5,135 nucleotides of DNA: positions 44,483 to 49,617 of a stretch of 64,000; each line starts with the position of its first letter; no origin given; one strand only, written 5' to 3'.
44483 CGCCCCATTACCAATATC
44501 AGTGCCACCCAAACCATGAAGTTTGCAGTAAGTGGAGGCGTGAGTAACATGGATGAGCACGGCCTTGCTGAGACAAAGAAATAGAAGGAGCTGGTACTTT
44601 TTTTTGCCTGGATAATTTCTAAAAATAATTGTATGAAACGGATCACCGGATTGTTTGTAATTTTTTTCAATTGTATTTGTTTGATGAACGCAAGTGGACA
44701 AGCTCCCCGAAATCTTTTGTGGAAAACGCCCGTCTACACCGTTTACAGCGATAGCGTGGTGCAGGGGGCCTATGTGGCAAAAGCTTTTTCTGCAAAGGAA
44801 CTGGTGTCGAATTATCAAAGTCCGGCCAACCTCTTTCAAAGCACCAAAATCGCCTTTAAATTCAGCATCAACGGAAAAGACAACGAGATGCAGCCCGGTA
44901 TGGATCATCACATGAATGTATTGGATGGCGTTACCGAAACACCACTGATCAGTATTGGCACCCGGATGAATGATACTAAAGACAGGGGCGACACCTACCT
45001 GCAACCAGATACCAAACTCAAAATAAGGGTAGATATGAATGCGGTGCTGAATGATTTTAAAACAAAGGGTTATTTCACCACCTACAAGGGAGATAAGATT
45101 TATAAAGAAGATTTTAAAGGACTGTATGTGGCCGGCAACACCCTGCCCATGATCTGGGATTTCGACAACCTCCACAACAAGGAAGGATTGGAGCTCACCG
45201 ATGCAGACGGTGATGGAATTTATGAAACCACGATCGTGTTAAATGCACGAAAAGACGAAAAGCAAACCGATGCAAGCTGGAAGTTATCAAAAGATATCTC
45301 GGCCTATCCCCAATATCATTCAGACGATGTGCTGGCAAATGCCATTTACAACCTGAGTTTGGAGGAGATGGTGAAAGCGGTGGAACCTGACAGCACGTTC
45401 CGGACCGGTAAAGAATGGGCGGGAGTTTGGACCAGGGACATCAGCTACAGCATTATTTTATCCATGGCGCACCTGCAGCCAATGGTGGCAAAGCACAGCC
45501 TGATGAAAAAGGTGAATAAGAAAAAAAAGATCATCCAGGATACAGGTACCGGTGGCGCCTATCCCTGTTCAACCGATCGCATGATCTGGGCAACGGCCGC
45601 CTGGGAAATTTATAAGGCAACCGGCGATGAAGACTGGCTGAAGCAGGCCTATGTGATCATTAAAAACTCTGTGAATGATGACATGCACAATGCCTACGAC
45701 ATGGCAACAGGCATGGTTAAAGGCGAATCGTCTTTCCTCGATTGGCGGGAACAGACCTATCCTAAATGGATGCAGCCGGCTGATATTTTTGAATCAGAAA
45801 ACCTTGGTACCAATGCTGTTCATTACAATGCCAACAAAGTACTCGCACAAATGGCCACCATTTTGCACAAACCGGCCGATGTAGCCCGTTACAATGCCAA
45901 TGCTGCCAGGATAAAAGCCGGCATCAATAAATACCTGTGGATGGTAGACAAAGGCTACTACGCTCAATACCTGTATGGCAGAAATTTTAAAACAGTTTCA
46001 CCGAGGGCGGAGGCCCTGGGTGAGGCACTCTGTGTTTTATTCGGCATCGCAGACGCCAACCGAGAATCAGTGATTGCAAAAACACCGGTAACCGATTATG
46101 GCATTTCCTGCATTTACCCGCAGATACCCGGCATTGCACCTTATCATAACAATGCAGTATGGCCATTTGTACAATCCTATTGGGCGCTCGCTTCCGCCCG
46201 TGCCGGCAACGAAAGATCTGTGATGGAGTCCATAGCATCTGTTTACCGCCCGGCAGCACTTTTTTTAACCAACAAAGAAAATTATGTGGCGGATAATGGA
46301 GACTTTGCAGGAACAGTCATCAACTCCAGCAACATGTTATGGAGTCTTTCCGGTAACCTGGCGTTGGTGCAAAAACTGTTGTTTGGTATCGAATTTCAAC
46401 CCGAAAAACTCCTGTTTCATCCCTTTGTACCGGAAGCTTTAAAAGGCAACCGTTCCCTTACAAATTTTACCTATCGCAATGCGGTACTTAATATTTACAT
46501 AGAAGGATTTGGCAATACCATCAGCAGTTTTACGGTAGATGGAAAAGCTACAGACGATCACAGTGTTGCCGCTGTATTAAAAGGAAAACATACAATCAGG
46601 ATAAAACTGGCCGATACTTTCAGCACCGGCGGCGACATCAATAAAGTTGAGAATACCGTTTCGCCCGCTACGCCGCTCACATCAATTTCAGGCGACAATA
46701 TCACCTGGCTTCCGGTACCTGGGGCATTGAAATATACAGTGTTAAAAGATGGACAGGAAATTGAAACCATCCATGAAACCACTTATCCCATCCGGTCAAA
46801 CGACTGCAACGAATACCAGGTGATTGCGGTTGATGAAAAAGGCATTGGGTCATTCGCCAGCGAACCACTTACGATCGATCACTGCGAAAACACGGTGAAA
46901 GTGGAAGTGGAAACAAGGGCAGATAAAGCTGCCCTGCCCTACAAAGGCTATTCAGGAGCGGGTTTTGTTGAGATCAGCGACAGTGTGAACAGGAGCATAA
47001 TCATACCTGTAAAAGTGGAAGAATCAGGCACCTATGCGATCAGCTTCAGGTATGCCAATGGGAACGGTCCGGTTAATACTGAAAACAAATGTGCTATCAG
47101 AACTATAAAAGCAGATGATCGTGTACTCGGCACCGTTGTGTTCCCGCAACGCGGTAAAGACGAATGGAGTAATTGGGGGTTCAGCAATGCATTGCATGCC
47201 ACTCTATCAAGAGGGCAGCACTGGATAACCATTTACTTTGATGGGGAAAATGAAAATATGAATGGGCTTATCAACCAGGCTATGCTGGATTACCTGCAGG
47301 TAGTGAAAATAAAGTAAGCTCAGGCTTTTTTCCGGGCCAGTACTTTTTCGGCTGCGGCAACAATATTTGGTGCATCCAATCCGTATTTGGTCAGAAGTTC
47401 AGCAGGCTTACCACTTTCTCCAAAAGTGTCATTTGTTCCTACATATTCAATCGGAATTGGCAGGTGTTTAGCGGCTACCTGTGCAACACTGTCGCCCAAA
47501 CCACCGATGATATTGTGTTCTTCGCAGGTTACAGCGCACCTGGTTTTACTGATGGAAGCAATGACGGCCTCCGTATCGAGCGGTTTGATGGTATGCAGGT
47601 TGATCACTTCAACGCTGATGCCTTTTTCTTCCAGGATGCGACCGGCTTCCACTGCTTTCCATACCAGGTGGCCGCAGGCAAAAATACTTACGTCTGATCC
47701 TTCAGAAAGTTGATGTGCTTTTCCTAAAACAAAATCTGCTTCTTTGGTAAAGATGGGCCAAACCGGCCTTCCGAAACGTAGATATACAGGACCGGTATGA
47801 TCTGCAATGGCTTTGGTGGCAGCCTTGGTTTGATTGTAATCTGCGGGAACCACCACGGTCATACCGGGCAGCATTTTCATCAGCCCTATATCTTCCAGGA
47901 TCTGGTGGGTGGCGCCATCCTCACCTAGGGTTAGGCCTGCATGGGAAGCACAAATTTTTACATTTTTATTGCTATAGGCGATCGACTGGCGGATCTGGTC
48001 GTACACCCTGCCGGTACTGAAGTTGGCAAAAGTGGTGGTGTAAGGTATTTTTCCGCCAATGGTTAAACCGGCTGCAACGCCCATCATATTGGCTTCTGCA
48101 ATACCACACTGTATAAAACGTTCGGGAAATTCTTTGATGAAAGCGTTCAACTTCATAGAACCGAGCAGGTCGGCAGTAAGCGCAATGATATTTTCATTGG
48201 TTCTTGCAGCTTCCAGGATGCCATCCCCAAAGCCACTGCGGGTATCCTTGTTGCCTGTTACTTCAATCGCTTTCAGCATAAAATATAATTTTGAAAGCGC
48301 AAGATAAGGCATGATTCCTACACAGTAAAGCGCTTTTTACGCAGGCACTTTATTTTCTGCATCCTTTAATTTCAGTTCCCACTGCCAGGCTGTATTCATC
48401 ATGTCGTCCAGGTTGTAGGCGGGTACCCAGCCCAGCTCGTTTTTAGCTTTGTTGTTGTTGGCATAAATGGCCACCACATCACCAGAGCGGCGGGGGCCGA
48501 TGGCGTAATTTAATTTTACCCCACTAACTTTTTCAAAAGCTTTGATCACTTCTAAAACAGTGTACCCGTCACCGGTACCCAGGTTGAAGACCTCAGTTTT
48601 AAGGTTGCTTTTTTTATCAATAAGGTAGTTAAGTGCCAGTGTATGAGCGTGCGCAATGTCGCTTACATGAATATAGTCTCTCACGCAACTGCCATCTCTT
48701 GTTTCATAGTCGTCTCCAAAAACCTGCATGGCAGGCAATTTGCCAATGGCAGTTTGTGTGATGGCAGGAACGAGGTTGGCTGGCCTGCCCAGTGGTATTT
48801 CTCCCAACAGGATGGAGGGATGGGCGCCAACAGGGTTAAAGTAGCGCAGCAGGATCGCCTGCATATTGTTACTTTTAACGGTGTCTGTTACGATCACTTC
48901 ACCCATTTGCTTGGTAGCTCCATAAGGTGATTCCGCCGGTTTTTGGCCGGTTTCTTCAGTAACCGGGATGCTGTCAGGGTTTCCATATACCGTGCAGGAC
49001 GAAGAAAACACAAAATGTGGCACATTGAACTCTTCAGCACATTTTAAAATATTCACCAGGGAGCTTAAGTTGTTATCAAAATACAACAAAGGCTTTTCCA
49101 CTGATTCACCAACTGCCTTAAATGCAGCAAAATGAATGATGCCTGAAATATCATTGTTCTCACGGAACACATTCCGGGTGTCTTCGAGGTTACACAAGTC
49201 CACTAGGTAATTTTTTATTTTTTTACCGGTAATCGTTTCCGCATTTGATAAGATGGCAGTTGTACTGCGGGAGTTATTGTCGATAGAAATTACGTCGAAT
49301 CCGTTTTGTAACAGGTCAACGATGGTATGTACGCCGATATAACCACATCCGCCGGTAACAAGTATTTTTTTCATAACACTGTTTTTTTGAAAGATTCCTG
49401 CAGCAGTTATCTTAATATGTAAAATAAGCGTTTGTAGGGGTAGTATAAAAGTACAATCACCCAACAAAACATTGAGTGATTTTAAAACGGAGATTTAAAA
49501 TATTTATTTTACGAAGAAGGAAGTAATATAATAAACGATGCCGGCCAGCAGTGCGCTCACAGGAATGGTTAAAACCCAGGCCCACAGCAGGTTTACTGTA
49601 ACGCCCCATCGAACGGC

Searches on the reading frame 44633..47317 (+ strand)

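Call 5: search_protein_families(library=pfam, proteins=[window:44633-47317:+])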
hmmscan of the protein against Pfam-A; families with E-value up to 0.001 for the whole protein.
window:44633-47317:+ (894 aa): 3 families
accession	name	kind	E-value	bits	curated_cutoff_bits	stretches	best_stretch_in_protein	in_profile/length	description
PF17389.8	Bac_rhamnosid6H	-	3.2e-14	53.4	24.5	1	318-445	102-222/339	Bacterial alpha-L-rhamnosidase 6 hairpin glycosidase domain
PF22422.2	MGH1-like_GH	-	1.5e-11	45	27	1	314-527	65-314/356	Mannosylglycerate hydrolase MGH1-like glycoside hydrolase domain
PF01204.24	Trehalase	-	0.0002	20.8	21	1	394-451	310-367/512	Trehalase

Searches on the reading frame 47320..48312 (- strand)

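Call 5: search_protein_families(library=pfam, proteins=[window:47320-48312:-])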
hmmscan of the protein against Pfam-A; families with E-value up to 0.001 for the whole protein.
window:47320-48312:- (330 aa): 3 families
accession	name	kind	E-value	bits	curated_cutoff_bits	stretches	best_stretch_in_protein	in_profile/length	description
PF02779.29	Transket_pyr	-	1.6e-40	139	27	1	23-183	4-170/174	Transketolase, pyrimidine binding domain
PF02780.25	Transketolase_C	-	1.8e-30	105.9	25.9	1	197-317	1-124/124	Transketolase, C-terminal domain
PF22613.1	Transketolase_C_1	-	9e-06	26.3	27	1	204-313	10-113/113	Transketolase-like TK C-terminal domain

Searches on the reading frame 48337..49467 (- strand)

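Call 5: search_protein_families(library=pfam, proteins=[window:48337-49467:-])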
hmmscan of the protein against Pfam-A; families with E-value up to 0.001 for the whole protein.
window:48337-49467:- (376 aa): 10 families
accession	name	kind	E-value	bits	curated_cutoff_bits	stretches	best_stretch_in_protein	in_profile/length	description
PF16363.11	GDP_Man_Dehyd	-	9.7e-52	176.9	27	1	36-358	1-330/332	GDP-mannose 4,6 dehydratase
PF01370.27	Epimerase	-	1.2e-46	159.5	20.9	1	35-297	1-240/240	NAD dependent epimerase/dehydratase family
PF01073.25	3Beta_HSD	-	5.7e-17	62.1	22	1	36-293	1-245/280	3-beta hydroxysteroid dehydrogenase/isomerase family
PF02719.21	Polysacc_synt_2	-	1.1e-11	44.9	20.2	1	35-219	1-178/293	Polysaccharide biosynthesis protein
PF04321.23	RmlD_sub_bind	-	7.3e-10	38.8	27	1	34-198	2-141/287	RmlD substrate binding domain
PF05368.20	NmrA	-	1e-06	29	27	0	33-157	3-107/298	NmrA-like family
PF07993.18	NAD_binding_4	-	1.5e-06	28.1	20.1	1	82-208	61-203/258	Male sterility protein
PF00106.31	adh_short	-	4.7e-05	23.4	26.6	1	33-104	1-71/195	short chain dehydrogenase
PF08659.16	KR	-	0.0002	21.8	22.6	1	35-162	3-142/180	KR domain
PF03721.20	UDPG_MGDP_dh_N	-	0.00056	20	27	1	40-92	7-59/187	UDP-glucose/GDP-mannose dehydrogenase family, NAD binding domain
